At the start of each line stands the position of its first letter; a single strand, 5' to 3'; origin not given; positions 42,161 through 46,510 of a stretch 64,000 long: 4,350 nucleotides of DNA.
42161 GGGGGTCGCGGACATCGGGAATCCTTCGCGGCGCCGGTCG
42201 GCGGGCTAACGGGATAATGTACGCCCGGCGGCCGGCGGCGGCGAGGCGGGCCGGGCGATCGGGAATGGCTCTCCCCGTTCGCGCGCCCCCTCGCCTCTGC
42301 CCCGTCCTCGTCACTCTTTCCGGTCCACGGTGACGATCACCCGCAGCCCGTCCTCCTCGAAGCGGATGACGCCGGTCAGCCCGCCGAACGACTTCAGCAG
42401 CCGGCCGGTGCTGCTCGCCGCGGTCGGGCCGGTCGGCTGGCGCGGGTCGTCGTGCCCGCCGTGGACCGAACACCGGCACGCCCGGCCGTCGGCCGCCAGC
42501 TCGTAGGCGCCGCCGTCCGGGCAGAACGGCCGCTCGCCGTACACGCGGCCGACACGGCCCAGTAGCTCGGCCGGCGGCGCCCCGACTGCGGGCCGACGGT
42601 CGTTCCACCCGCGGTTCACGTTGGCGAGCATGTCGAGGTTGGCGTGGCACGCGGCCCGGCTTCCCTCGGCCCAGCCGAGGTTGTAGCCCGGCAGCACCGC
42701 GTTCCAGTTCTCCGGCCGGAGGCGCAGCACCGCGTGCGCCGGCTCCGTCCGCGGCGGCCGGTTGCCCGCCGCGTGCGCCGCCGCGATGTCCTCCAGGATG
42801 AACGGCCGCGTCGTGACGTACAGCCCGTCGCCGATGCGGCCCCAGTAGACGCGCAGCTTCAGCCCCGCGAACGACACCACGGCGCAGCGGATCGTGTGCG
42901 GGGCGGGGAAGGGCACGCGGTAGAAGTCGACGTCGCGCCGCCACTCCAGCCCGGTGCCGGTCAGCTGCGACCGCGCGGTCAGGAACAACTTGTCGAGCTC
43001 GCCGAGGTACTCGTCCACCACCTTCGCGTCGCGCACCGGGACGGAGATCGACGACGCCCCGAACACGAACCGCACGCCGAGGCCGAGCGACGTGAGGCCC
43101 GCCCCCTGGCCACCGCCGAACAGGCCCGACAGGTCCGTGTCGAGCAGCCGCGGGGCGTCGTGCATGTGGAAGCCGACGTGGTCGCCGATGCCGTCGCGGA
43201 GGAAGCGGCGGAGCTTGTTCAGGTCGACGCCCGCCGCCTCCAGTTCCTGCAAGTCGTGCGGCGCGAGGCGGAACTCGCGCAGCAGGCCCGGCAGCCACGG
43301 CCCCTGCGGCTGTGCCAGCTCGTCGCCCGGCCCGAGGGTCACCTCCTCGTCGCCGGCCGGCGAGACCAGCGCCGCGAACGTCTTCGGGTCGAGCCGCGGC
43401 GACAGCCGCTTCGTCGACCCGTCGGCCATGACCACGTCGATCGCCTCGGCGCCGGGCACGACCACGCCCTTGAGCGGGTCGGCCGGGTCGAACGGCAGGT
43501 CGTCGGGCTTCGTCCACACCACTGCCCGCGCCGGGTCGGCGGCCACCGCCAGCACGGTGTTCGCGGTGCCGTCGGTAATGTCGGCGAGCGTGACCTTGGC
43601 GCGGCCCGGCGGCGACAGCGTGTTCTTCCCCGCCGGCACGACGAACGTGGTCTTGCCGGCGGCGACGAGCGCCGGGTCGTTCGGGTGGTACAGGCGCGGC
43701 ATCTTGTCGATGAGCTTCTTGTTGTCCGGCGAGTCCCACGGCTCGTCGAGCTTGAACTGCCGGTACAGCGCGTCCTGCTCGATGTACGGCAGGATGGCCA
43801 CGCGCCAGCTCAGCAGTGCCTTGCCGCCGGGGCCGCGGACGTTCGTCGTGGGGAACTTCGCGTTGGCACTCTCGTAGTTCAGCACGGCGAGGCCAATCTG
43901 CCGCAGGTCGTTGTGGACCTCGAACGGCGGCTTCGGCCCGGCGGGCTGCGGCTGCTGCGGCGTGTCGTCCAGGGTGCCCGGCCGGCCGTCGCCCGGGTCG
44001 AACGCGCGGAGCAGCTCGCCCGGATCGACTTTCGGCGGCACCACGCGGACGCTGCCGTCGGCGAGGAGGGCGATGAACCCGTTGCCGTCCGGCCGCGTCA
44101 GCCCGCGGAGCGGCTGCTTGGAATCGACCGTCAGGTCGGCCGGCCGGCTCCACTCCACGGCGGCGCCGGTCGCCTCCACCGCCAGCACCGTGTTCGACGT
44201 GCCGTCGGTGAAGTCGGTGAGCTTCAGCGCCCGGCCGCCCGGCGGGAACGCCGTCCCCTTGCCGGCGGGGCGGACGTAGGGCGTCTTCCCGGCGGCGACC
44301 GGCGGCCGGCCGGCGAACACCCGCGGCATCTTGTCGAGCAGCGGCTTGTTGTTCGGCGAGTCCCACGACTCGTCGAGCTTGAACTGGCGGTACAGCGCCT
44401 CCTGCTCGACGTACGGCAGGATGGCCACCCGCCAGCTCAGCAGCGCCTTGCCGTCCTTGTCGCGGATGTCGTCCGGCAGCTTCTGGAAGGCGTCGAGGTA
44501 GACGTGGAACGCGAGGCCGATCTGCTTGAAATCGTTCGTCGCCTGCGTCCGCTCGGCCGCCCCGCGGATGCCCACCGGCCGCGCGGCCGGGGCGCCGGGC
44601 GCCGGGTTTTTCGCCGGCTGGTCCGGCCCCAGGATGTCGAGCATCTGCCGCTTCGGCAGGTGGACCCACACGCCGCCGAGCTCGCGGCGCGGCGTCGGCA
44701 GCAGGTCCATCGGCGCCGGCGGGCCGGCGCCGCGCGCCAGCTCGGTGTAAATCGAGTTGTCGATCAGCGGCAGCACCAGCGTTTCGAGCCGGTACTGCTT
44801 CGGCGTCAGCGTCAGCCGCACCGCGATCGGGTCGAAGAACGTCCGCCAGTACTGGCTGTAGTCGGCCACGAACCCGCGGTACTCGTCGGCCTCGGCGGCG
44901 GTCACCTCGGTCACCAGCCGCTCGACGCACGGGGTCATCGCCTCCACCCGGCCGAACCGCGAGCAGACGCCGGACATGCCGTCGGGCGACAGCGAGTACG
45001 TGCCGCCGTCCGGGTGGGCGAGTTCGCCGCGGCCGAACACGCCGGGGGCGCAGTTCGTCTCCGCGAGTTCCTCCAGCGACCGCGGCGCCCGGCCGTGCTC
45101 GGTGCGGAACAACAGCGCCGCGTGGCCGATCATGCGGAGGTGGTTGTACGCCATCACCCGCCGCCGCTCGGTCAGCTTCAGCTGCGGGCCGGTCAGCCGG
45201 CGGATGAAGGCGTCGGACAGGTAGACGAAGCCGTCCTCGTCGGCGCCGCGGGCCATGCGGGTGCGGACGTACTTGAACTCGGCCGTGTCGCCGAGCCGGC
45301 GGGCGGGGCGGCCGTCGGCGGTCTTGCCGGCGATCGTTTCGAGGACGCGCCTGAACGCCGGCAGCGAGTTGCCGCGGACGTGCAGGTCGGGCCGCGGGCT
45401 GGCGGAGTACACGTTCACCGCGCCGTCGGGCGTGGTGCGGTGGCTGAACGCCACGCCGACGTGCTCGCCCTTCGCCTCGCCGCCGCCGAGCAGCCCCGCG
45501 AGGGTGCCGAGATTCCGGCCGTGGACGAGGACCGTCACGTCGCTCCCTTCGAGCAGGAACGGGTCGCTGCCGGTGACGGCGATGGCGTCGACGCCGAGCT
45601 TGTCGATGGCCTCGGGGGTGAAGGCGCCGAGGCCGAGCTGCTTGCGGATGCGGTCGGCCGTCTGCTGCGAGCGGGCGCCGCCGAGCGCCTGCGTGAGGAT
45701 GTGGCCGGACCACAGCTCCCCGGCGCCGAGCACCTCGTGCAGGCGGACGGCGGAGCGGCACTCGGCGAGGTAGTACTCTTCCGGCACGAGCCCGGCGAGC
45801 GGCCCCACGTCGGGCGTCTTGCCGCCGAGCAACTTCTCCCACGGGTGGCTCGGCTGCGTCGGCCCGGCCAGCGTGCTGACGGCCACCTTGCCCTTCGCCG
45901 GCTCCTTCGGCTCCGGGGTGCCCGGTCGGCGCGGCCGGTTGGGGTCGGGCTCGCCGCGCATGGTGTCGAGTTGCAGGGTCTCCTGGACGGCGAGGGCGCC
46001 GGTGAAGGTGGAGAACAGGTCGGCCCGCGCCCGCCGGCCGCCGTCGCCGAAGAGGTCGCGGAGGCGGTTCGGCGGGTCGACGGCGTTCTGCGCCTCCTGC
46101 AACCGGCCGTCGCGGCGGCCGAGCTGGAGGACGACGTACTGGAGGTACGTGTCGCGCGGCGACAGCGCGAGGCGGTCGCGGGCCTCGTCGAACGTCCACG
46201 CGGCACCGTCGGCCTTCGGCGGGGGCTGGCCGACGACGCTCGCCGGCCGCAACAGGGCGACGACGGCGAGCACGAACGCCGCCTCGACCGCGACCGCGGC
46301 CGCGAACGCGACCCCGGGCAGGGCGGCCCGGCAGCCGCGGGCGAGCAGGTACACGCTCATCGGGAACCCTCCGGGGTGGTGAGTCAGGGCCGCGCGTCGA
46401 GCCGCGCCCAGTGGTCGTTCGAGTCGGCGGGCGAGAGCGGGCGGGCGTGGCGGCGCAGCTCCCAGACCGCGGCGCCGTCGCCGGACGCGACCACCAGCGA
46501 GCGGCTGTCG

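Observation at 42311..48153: ECF sigma-TM-WD40 fusion directly upstream of a giant membrane protein with duplicated DUF1559-like modules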

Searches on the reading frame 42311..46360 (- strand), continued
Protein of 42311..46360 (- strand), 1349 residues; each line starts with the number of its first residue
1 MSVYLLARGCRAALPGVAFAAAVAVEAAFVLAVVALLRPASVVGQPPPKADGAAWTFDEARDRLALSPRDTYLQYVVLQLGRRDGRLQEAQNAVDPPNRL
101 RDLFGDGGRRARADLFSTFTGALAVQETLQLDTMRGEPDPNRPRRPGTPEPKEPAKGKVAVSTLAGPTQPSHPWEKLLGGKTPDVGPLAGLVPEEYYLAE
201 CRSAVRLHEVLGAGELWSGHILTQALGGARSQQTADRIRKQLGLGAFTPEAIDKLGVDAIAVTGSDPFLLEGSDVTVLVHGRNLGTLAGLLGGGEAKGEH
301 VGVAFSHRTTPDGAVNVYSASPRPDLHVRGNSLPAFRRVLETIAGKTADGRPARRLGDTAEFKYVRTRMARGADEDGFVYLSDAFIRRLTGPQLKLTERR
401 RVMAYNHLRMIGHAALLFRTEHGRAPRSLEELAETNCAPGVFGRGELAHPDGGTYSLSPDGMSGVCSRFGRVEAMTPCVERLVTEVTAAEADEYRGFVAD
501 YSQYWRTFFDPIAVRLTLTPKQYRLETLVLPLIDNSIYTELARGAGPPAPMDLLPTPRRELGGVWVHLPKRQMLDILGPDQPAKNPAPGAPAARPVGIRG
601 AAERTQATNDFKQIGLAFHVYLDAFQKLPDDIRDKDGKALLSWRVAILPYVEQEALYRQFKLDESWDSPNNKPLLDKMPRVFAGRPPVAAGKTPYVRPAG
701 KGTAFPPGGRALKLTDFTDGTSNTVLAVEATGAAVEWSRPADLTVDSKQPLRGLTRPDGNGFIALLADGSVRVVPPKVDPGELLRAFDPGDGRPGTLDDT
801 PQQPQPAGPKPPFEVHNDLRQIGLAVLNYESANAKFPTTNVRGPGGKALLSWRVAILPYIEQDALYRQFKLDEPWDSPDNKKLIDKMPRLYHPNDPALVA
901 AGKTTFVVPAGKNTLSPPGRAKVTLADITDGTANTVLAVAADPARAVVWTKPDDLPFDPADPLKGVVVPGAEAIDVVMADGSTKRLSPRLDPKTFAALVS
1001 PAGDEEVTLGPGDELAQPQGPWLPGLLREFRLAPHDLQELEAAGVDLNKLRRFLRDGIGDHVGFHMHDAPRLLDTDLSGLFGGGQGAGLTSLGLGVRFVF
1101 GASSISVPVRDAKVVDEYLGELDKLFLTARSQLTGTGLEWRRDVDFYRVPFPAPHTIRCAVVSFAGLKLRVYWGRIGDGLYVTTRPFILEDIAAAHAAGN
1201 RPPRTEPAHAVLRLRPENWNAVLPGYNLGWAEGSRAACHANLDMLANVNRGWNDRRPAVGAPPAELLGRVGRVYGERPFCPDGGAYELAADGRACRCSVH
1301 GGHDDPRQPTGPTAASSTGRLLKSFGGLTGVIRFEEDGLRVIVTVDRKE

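Call 76: fold_search(model_id=the predicted structure, library=pdb)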
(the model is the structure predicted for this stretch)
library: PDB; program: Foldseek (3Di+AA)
matches with E <= 10: 295; with E <= 0.001: 0
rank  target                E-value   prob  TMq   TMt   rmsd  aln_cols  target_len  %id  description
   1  3k8i                  3.2e-02  0.96  0.09  0.33  10.3       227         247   12  Structure of crystal form IV of TP0453 (released 2010-10-27)
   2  3k8j                  8.1e-02  0.90  0.11  0.40  12.5       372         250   10  Structure of crystal form III of TP0453 (released 2010-10-27)
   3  3k8g_B                1.1e-01  0.85  0.09  0.34   7.8       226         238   12  Structure of crystal form I of TP0453 (released 2010-10-27)
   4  9o5a_D                3.1e-01  0.06  0.04  0.03  23.2       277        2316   12  The KICSTOR-GATOR1 complex (released 2026-02-18)
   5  6y2p_A                3.3e-01  0.14  0.05  0.13  22.2       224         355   11  Escherichia coli RnlA-RnlB Toxin-Antitoxin System. (released 2021-04-14)
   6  6y2s_A                4.3e-01  0.12  0.04  0.12  21.7       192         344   11  Escherichia coli R318A RnlA endoribonuclease (single alanine mutant of RnlA) (released 2021-03-31)
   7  9v9n_A                4.3e-01  0.08  0.05  0.06  22.7       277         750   10  Cryo-EM structure of KICSTOR CCC complex (state 5) (released 2025-11-12)
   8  4rcl_A                4.8e-01  0.04  0.04  0.11  21.4       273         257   15  Structure of EspG3 chaperone from the type VII (ESX-3) secretion system, space group P43212 (released 2015-09-16)
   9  4ftx_B                6.6e-01  0.21  0.04  0.19  10.7        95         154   13  Crystal structure of Ego3 homodimer (released 2012-11-28)
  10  6y2p_B                6.9e-01  0.11  0.05  0.14  18.6       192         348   11  Escherichia coli RnlA-RnlB Toxin-Antitoxin System. (released 2021-04-14)
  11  5c53_B                7.2e-01  0.54  0.06  0.17  17.0       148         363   10  Probing the Structural and Molecular Basis of Nucleotide Selectivity by Human Mitochondrial DNA Polymerase gamma (released 2016-01-27)
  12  8v55_C                7.9e-01  0.15  0.06  0.15  24.1       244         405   14  Human mitochondrial DNA polymerase gamma bound to a replication fork in an open conformation (released 2024-07-10)
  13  4w4j_B                7.9e-01  0.03  0.04  0.10  21.9       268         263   16  Crystal structure of EspG3 from the ESX-3 type VII secretion system of M. smegmatis (released 2014-10-01)
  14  6ka3_D                8.3e-01  0.20  0.03  0.19  15.2       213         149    7  Crystal structure of a Thebaine synthase from Papaver somniferum (released 2020-06-24)
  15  6y2r_A                8.7e-01  0.10  0.04  0.11  21.6       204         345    9  Escherichia coli R255A RnlA endoribonuclease (single alanine mutant of RnlA) (released 2021-05-12)
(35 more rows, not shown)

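Call 86: find_encoding_contigs(protein=P0007, flank=5000, max_places=1)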
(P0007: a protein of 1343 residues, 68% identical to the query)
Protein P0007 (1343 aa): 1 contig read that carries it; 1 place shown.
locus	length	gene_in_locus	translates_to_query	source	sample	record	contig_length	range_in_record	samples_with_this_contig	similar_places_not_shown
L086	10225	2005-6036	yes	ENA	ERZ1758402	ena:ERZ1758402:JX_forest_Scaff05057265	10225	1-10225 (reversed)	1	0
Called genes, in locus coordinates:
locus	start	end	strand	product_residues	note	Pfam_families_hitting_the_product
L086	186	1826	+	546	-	PF12704:MacB_PCD (weak), PF02687:FtsX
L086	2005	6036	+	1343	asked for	PF07596:SBP_bac_10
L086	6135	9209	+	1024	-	PF00400:WD40, PF23381:Beta-prop_IFT122_1st, PF24105:Beta-prop_CAF1B_HIR1, PF24817:WD40_WDHD1_1st, PF25174:Beta-prop_THOC3, PF25175:Beta-prop_WDR5, PF23381:Beta-prop_IFT122_1st, PF24814:WD40_Prp19, +120 more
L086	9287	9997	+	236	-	PF04945:YHS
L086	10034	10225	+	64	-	?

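Call 87: find_encoding_contigs(protein=P0008, flank=5000, max_places=1)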
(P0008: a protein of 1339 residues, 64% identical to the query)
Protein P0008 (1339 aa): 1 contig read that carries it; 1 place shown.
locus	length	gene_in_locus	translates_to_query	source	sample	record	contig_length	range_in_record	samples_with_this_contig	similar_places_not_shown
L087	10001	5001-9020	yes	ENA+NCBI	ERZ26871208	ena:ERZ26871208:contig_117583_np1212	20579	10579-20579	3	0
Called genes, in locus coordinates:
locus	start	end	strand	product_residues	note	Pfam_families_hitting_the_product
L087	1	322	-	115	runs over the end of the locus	-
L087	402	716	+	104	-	-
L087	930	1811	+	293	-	PF10142:PhoPQ_related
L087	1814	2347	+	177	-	PF10142:PhoPQ_related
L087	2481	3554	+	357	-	PF00724:Oxidored_FMN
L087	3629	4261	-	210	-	-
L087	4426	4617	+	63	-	-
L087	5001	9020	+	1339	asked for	PF07596:SBP_bac_10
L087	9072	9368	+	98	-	-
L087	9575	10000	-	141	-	?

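Call 88: find_encoding_contigs(protein=P0004, flank=5000, max_places=1)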
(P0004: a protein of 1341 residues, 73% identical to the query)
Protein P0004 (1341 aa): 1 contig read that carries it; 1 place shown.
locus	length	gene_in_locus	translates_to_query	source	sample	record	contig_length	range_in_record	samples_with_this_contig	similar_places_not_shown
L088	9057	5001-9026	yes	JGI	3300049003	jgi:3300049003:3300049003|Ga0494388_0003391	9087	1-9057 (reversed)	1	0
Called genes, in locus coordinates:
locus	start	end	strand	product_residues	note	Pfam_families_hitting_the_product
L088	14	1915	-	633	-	-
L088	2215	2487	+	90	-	-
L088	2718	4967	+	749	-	PF04542:Sigma70_r2, PF08281:Sigma70_r4_2, PF23342:WDR90_beta-prop_4th, PF23414:Beta-prop_EML_2, PF24814:WD40_Prp19, PF24817:WD40_WDHD1_1st, PF25172:Beta-prop_WDR3_2nd, PF24017:Beta-prop_SCAP, +32 more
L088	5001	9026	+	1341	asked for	PF07596:SBP_bac_10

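Call 113: list_cluster_members(proteins=[window:42311-46360:-, window:46384-48153:-])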
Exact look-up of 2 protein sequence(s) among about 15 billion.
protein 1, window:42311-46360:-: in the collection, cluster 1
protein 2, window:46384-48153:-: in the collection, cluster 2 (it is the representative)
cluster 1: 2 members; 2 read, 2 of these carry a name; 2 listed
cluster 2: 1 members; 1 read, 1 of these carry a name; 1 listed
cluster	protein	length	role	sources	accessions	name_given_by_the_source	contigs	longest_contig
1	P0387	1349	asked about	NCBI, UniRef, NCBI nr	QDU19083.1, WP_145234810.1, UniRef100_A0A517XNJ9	DUF1559 family PulG-like putative transporter [Urbifossiella limnaea] | DUF1559 domain-containing protein n=1 Tax=Urbifossiella limnaea TaxID=2528023 ... | DUF1559 domain-containing protein [Urbifossiella limnaea]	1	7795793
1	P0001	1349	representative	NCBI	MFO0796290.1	MAG: DUF1559 domain-containing protein [Gemmataceae bacterium]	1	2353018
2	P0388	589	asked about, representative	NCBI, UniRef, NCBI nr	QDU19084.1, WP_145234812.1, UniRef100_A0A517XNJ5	sigma-70 family RNA polymerase sigma factor [Urbifossiella limnaea] | ECF RNA polymerase sigma factor SigE n=1 Tax=Urbifossiella limnaea TaxID=2528023 ...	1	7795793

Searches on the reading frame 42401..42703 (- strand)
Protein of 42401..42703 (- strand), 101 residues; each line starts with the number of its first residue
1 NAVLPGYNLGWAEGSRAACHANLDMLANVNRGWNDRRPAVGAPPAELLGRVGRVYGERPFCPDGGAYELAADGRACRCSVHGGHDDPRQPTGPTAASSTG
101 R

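Call 105: search_protein_families(library=pfam, proteins=[window:42401-42703:-], max_evalue=1)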
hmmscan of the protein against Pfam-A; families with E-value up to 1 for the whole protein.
window:42401-42703:- (101 aa): 0 families

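Call 106: search_protein_families(library=ncbifam, proteins=[window:42401-42703:-], max_evalue=1)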
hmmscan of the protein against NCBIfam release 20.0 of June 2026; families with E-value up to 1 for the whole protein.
window:42401-42703:- (101 aa): 0 families

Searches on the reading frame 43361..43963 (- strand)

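Call 105: search_protein_families(library=pfam, proteins=[window:43361-43963:-], max_evalue=1)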
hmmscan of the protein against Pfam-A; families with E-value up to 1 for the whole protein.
window:43361-43963:- (201 aa): 2 families
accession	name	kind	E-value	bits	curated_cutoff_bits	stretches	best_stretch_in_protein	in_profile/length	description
PF07596.16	SBP_bac_10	-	1.2e-24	88.3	23.3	1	18-148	14-180/268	Protein of unknown function (DUF1559)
PF17873.7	Rep_1B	-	0.082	13.2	25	1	106-125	6-24/53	Replicase polyprotein 1ab regulatory domain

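Call 106: search_protein_families(library=ncbifam, proteins=[window:43361-43963:-], max_evalue=1)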
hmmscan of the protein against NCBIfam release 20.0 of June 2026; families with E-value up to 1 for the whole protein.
window:43361-43963:- (201 aa): 0 families

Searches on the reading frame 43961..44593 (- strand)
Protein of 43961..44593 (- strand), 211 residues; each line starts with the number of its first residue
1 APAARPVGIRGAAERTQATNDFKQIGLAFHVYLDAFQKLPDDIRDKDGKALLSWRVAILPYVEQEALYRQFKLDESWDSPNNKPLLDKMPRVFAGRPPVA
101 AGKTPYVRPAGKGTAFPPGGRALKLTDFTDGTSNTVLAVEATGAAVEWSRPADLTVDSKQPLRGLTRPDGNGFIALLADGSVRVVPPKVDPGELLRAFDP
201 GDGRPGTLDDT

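Call 105: search_protein_families(library=pfam, proteins=[window:43961-44593:-], max_evalue=1)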
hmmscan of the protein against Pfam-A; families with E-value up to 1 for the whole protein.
window:43961-44593:- (211 aa): 1 family
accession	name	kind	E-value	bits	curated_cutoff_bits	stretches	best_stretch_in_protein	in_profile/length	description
PF07596.16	SBP_bac_10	-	2e-26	94.1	23.3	2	9-88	3-86/268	Protein of unknown function (DUF1559)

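Call 106: search_protein_families(library=ncbifam, proteins=[window:43961-44593:-], max_evalue=1)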
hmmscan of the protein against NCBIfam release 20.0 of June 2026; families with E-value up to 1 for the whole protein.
window:43961-44593:- (211 aa): 0 families
